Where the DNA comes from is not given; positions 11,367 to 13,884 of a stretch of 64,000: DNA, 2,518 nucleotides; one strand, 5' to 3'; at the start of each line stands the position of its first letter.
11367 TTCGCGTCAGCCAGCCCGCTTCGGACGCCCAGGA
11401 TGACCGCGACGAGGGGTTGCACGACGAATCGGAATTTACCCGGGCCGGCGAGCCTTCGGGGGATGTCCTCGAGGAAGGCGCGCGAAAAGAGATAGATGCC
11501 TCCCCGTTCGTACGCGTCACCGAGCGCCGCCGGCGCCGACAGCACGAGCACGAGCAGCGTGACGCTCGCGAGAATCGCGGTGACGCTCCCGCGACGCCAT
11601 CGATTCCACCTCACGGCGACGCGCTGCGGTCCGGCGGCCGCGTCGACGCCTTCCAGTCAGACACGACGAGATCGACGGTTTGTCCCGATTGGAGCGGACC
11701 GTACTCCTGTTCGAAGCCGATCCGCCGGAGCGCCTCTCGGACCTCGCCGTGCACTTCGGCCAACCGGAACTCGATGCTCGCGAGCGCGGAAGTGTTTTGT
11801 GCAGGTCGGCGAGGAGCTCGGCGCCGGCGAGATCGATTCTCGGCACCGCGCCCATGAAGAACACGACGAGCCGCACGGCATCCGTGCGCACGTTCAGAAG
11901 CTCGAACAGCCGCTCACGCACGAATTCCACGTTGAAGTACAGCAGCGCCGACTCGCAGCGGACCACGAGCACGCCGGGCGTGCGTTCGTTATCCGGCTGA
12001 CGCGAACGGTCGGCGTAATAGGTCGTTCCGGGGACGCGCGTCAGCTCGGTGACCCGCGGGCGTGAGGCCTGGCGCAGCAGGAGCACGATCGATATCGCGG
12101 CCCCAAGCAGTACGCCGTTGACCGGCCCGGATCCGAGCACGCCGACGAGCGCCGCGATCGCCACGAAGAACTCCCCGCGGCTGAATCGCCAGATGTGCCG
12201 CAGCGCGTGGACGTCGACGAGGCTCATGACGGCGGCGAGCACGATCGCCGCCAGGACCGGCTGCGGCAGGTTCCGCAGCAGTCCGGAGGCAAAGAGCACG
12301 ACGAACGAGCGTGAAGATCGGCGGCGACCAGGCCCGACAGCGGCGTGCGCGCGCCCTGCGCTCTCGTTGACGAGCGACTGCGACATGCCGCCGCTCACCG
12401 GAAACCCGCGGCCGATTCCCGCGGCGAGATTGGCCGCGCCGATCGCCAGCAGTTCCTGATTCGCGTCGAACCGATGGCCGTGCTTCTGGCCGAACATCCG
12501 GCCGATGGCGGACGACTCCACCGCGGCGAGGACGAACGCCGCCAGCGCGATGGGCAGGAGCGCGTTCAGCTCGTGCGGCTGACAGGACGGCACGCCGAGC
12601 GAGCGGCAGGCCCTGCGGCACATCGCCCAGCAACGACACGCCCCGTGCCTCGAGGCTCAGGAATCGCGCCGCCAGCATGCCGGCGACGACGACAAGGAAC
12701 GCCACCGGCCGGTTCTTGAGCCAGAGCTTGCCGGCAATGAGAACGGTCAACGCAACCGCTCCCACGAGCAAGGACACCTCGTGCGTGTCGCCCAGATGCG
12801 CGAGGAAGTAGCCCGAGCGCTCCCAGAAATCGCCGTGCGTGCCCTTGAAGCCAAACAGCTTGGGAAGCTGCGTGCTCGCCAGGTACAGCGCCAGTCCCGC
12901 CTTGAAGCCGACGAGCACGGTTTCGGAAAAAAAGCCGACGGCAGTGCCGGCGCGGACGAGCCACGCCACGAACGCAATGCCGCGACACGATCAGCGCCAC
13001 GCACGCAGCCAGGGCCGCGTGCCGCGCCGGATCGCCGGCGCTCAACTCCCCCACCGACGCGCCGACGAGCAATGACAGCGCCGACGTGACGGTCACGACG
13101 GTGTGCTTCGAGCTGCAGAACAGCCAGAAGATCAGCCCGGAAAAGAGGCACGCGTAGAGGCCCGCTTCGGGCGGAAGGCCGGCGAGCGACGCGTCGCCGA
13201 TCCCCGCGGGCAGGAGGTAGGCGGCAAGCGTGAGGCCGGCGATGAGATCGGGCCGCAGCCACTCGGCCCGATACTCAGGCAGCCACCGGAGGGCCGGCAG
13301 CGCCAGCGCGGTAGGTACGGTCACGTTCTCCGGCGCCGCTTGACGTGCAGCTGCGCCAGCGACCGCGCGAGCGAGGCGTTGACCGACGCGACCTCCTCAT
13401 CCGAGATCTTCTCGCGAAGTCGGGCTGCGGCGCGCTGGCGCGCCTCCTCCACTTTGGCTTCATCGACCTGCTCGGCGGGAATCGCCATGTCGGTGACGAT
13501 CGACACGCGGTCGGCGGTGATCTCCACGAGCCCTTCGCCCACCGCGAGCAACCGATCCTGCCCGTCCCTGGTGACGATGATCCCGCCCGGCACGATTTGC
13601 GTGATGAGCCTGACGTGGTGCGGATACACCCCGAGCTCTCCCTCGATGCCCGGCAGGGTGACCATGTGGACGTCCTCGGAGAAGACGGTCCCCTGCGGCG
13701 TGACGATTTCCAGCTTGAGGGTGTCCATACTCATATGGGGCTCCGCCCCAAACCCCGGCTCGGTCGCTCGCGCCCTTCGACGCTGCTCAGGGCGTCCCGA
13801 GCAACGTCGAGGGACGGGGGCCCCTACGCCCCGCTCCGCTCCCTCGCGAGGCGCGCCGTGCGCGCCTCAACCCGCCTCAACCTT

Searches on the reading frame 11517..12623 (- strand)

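Call 28: search_protein_families(library=pfam, proteins=[window:11517-12623:-], max_evalue=0.01)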
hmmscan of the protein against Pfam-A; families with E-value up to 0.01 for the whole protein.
window:11517-12623:- (368 aa): 2 families
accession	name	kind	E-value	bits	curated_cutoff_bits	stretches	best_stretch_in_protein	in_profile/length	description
PF00916.26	Sulfate_transp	-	4e-30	105.3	23.2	1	8-157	230-379/380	Sulfate permease family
PF01740.26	STAS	-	4.9e-09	36.4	22.6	1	210-280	2-70/106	STAS domain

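Call 64: search_protein_families(library=ncbifam, proteins=[window:11517-12623:-], max_evalue=0.00001)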
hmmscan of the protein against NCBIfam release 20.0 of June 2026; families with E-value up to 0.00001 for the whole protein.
window:11517-12623:- (368 aa): 3 families
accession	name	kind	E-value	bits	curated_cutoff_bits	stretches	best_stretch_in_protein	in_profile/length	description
TIGR00815.1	sulP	subfamily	9e-52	176.3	380.45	1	15-280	255-526/565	sulfate permease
NF008660.1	PRK11660.1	equivalog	9.5e-12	44.1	614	1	18-280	277-523/572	C4-dicarboxylic acid transporter DauA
NF050096.1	BicarbTportBicA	equivalog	1.1e-08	34.1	880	1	17-152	240-374/547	bicarbonate transporter BicA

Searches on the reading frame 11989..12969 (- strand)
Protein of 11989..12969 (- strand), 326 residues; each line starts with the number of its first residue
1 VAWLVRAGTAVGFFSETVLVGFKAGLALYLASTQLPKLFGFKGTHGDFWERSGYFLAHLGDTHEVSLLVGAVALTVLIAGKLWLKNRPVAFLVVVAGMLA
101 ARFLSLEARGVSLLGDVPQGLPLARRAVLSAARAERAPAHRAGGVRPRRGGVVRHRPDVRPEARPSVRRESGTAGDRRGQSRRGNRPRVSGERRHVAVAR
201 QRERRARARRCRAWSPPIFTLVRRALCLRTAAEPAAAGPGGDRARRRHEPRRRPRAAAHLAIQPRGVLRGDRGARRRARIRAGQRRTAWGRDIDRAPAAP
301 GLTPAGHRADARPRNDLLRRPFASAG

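Call 28: search_protein_families(library=pfam, proteins=[window:11989-12969:-], max_evalue=0.01)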
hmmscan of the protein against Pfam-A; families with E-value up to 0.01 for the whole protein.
window:11989-12969:- (326 aa): 1 family
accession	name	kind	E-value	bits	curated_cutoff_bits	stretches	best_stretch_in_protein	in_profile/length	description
PF00916.26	Sulfate_transp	-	2.4e-17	63.2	23.2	1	2-123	98-230/380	Sulfate permease family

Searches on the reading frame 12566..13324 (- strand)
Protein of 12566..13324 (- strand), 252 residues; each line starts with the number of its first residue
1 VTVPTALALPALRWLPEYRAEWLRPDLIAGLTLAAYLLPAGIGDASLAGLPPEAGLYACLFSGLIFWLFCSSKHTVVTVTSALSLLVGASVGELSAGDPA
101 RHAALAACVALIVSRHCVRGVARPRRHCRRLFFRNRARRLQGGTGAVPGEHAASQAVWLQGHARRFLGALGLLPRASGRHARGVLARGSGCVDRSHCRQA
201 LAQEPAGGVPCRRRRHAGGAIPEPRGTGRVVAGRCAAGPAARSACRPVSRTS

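Call 28: search_protein_families(library=pfam, proteins=[window:12566-13324:-], max_evalue=0.01)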
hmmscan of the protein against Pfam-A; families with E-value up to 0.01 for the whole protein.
window:12566-13324:- (252 aa): 1 family
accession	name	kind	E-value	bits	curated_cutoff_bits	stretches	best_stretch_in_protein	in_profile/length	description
PF00916.26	Sulfate_transp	-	2.8e-19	69.6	23.2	1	23-113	1-91/380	Sulfate permease family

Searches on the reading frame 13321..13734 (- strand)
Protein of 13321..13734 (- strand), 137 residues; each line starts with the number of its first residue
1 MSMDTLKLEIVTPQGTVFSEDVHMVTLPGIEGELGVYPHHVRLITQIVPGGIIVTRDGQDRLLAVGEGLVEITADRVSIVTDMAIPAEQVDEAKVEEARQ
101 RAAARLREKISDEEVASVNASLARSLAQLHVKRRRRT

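Call 28: search_protein_families(library=pfam, proteins=[window:13321-13734:-], max_evalue=0.01)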
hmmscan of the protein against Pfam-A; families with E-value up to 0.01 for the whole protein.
window:13321-13734:- (137 aa): 2 families
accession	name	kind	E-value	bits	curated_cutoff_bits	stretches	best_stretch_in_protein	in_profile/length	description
PF02823.21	ATP-synt_DE_N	-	2.4e-24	85.5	27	1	6-84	1-80/80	ATP synthase, Delta/Epsilon chain, beta-sandwich domain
PF00401.25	ATP-synt_DE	-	2.2e-06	28.1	24.6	1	89-132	2-46/47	ATP synthase, Delta/Epsilon chain, long alpha-helix domain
